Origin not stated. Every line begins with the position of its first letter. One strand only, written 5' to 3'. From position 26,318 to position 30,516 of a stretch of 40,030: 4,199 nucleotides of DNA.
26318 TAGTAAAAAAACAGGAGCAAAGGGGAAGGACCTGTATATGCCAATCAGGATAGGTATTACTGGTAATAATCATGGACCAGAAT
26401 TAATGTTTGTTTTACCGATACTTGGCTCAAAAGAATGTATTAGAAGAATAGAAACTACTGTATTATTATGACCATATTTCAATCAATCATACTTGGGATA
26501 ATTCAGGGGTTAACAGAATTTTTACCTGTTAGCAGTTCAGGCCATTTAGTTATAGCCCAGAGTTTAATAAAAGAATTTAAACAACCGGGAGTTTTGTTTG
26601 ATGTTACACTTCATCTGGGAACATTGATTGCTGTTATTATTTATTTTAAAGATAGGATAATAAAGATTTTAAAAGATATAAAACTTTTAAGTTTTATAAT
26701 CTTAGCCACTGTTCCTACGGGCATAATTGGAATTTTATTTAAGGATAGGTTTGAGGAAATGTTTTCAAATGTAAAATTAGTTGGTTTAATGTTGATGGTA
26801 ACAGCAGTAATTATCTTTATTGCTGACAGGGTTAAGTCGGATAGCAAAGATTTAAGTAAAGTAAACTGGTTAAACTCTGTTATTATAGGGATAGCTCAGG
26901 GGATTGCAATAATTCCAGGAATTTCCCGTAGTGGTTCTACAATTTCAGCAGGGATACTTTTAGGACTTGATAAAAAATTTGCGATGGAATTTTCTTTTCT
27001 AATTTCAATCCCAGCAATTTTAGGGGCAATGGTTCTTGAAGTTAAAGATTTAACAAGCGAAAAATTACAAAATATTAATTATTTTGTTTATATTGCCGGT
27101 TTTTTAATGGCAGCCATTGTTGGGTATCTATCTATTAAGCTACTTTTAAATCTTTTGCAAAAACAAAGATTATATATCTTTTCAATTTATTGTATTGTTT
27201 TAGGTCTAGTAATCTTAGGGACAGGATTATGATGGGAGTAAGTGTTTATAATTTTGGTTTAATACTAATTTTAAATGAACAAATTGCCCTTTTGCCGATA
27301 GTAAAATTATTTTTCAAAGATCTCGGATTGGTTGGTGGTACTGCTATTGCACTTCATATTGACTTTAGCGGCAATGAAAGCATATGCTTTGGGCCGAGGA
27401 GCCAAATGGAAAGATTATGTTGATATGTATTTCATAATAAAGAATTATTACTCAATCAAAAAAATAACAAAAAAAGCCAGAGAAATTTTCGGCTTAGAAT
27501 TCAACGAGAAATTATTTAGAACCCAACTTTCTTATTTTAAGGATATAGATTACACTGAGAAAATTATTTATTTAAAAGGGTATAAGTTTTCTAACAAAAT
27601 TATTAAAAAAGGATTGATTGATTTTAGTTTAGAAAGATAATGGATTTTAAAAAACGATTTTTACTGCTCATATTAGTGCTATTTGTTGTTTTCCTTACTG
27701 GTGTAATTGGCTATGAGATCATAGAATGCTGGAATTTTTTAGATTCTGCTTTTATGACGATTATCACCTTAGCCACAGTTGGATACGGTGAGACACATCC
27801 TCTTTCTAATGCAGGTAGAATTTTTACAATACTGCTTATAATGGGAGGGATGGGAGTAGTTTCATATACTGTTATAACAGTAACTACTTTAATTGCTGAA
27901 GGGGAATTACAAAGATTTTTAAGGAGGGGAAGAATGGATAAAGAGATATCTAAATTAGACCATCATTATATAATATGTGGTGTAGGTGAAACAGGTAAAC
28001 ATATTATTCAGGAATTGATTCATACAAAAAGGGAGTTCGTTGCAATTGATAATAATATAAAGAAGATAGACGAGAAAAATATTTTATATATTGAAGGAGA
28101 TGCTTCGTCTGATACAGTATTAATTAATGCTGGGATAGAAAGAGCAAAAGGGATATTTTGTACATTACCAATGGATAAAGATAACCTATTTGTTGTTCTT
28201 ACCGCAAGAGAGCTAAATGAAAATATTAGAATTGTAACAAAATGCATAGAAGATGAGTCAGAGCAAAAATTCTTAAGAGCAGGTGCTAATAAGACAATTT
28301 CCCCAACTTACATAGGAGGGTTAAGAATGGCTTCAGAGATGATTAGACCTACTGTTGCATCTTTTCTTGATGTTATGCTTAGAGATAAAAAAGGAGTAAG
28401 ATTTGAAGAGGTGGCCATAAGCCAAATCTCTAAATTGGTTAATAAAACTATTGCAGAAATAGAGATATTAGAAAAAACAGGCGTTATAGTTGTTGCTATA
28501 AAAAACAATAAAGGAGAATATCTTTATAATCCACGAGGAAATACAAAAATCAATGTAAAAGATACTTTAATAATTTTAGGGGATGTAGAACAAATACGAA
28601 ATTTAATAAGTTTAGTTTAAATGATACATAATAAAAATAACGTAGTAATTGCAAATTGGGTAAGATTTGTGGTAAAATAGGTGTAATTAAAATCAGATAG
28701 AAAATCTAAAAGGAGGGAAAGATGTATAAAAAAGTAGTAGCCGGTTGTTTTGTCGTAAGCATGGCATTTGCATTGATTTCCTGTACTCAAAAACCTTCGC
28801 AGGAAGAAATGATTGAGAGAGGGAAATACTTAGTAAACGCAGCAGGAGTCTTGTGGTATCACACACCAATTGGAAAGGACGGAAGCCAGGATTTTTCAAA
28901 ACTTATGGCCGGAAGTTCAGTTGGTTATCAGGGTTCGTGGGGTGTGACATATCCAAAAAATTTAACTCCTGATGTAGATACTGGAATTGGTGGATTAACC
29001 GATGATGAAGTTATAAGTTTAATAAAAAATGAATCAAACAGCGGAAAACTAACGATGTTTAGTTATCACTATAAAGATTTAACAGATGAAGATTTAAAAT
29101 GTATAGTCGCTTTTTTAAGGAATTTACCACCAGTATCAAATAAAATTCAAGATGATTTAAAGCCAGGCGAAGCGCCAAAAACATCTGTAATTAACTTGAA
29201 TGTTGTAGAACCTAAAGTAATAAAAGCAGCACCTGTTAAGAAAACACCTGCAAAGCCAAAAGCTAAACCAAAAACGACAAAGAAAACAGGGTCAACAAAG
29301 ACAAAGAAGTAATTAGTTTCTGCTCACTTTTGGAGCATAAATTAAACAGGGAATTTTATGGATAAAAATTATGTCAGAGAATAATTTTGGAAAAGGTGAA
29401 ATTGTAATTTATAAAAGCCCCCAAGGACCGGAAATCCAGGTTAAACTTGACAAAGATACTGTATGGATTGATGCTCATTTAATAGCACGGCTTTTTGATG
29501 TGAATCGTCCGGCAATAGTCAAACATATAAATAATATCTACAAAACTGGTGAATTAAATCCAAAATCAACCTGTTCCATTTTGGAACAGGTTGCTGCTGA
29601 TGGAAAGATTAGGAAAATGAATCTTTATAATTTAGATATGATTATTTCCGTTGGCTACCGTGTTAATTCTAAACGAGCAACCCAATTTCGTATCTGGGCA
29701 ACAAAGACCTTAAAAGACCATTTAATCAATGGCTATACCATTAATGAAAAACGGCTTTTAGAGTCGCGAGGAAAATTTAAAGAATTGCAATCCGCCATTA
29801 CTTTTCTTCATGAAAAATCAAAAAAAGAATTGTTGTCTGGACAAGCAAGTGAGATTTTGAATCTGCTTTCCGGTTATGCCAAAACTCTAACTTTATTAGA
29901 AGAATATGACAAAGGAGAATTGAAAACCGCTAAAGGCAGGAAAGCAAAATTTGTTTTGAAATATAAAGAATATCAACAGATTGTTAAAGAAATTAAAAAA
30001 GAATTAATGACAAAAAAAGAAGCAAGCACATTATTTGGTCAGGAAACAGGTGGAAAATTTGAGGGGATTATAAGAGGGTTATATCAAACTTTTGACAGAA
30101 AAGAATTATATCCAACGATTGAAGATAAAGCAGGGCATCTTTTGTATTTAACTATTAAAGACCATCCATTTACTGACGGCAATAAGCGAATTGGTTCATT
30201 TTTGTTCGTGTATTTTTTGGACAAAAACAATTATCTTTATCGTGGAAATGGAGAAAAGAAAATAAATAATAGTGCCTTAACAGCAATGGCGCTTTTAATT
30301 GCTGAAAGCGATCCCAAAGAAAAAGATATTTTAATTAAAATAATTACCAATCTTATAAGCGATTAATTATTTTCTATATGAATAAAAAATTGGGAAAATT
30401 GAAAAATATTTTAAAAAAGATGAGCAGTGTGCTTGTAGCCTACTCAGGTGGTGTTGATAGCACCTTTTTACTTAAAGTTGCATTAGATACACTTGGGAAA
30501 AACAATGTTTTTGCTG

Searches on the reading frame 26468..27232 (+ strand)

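Call 54: search_protein_families(library=pfam, proteins=[window:26468-27232:+], max_evalue=1)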
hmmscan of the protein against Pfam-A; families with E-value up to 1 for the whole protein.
window:26468-27232:+ (254 aa): 3 families
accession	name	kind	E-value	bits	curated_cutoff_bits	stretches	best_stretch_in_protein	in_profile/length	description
PF02673.24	BacA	-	2.3e-81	273.7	33.4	1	7-248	2-257/257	Bacitracin resistance protein BacA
PF01925.25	TauE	-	0.00022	21.4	32.6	1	50-247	46-235/237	Sulfite exporter TauE/SafE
PF25637.1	DUF7942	-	0.12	12.8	26.7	0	168-232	38-101/104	Family of unknown function (DUF7942)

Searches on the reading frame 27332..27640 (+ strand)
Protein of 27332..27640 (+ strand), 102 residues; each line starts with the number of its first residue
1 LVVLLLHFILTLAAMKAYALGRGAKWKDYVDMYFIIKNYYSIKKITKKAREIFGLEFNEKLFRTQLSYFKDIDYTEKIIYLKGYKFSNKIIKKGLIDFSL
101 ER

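Call 3: search_protein_families(library=pfam, proteins=[window:27332-27640:+], max_evalue=0.01)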
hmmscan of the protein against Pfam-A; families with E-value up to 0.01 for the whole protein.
window:27332-27640:+ (102 aa): 0 families

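Call 54: search_protein_families(library=pfam, proteins=[window:27332-27640:+], max_evalue=1)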
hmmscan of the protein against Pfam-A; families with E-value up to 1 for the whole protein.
window:27332-27640:+ (102 aa): 1 family
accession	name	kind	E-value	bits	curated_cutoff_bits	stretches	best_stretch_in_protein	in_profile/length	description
PF08843.17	AbiEii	-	0.017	15.5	22.5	1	11-58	140-191/238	Nucleotidyl transferase AbiEii toxin, Type IV TA system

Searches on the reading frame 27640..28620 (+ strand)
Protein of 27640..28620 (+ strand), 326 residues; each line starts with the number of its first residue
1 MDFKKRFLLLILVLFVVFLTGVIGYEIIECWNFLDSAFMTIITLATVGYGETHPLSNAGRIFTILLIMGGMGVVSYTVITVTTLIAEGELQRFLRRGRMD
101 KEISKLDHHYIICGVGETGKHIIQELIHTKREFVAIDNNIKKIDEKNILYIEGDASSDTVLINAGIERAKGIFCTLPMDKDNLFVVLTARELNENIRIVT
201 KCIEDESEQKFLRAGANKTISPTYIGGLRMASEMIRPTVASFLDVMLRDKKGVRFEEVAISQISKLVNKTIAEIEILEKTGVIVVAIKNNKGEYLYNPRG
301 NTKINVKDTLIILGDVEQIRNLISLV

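Call 3: search_protein_families(library=pfam, proteins=[window:27640-28620:+], max_evalue=0.01)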
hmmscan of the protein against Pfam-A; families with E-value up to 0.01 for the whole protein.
window:27640-28620:+ (326 aa): 5 families
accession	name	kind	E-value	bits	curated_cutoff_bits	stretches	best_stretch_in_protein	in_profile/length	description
PF02254.24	TrkA_N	-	2.5e-27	96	23.8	1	110-222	1-116/116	TrkA-N domain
PF07885.22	Ion_trans_2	-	9.9e-16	57.8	22.5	1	13-85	2-77/79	Ion channel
PF02080.26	TrkA_C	-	8.9e-14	51.6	27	1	257-324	3-68/71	TrkA-C domain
PF00520.37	Ion_trans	-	0.00048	19.8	25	1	4-88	127-236/241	Ion transport protein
PF22614.2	Slo-like_RCK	-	0.0026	17.8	24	0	138-199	50-118/119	Calcium-activated potassium channel slowpoke-like RCK domain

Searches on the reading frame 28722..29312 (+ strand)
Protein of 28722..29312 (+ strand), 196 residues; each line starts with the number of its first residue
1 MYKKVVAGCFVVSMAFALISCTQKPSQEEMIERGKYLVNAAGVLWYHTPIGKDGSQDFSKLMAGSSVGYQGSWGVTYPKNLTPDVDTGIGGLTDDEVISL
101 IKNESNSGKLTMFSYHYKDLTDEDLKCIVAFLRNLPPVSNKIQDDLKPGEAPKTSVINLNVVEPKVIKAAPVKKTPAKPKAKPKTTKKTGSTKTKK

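Call 3: search_protein_families(library=pfam, proteins=[window:28722-29312:+], max_evalue=0.01)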
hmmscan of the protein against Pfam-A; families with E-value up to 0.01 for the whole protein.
window:28722-29312:+ (196 aa): 0 families

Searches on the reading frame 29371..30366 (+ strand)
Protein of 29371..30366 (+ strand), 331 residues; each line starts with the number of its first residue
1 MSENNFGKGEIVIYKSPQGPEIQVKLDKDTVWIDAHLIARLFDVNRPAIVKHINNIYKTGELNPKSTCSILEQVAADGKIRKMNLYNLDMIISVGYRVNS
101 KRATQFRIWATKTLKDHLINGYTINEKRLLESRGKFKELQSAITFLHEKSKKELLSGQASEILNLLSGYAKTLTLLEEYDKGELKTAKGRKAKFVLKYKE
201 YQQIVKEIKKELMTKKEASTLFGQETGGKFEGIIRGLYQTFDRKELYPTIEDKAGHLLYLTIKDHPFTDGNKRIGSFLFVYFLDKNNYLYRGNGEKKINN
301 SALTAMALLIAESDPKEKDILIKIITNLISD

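Call 3: search_protein_families(library=pfam, proteins=[window:29371-30366:+], max_evalue=0.01)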
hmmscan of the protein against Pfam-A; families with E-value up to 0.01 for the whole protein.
window:29371-30366:+ (331 aa): 3 families
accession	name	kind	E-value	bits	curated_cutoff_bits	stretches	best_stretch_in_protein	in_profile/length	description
PF13310.11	Virulence_RhuM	-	9.2e-23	81.3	33.7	1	66-143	1-84/252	Virulence protein RhuM family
PF02661.23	Fic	-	4.1e-10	40.8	24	1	204-283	6-93/93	Fic/DOC family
PF02498.22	Bro-N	-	0.0068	17.4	25.6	0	24-114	4-94/96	BRO family, N-terminal domain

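Call 4: search_protein_families(library=ncbifam, proteins=[window:29371-30366:+], max_evalue=0.01)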
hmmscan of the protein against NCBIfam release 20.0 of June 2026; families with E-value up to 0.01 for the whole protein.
window:29371-30366:+ (331 aa): 1 family
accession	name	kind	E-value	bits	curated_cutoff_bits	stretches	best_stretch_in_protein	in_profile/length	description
TIGR01550.1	DOC_P1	subfamily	2.5e-07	30.9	38.65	1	237-295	36-96/122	type II toxin-antitoxin system death-on-curing family toxin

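Call 5: search_protein_families(library=padloc, proteins=[window:29371-30366:+], max_evalue=0.01)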
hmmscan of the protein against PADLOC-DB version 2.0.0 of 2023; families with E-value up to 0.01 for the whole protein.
window:29371-30366:+ (331 aa): 42 families (the best 25 are shown)
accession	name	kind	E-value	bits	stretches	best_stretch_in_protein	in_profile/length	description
PDLC04965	PDC-S23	-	3.4e-121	402.6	1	8-330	4-324/327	-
PDLC04963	PDC-S23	-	1.7e-116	387.1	1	10-330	3-308/312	-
PDLC04964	PDC-S23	-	1.5e-110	367.5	1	10-329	5-327/331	-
PDLC04854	PDC-S05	-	1.9e-65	218.5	1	9-210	4-207/212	-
PDLC04848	PDC-S05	-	1.2e-61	206.9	2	10-221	4-216/291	-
PDLC04872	PDC-S05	-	2.5e-51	171.4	1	8-141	4-141/152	-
PDLC04858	PDC-S05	-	8.4e-49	162.9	1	8-133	4-130/138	-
PDLC04876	PDC-S05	-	4.8e-47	157.9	1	4-144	4-151/174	-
PDLC04879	PDC-S05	-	5.6e-47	158.6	1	8-138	4-135/285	-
PDLC04853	PDC-S05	-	8.5e-46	154.6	1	8-144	5-147/336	-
PDLC04851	PDC-S05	-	2.2e-45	153.2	1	6-143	7-152/342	-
PDLC04852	PDC-S05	-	1.1e-43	147.5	1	6-144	8-153/346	-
PDLC04870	PDC-S05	-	1.6e-43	146.6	1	4-132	4-133/214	-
PDLC04874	PDC-S05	-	2.3e-42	142.3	1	9-130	6-126/165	-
PDLC04843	PDC-S05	-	3.2e-42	142.9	1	8-143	5-143/330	-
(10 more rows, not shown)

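Call 46: find_related_loci(query=window:29371-30366:+, collection=metagenome_contigs, flank=8000)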
Query window:29371-30366:+ (331 aa) in metagenome_contigs; peptide patterns used: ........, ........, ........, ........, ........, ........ (x = any residue, [..] = any of these).
516 stretches matched a pattern; 326 encode a relative of the query (tblastn E <= 1e-3); the best 80 are kept; 80 distinct loci.
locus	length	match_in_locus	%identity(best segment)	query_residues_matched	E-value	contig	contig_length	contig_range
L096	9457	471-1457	85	3-331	0e+0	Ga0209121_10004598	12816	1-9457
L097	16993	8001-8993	82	1-331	2e-179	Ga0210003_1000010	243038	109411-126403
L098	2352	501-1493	85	1-331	0e+0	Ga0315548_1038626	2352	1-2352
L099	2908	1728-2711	81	3-330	0e+0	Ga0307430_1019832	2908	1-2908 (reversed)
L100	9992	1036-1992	83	1-319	1e-172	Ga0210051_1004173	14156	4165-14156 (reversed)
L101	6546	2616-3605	76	2-331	7e-172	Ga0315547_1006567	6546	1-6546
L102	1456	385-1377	77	1-331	0e+0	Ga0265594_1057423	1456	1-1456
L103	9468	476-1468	75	1-331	2e-169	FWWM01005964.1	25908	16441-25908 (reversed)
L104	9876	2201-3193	75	1-331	2e-168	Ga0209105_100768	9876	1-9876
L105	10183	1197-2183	75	3-331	2e-166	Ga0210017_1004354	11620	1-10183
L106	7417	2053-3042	73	1-330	4e-166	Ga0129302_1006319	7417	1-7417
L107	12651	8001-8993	74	1-331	8e-166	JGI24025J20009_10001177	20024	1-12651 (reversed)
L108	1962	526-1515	73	1-330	1e-178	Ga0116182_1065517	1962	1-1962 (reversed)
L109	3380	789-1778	72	1-330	6e-173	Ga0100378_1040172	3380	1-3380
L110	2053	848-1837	72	1-330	3e-178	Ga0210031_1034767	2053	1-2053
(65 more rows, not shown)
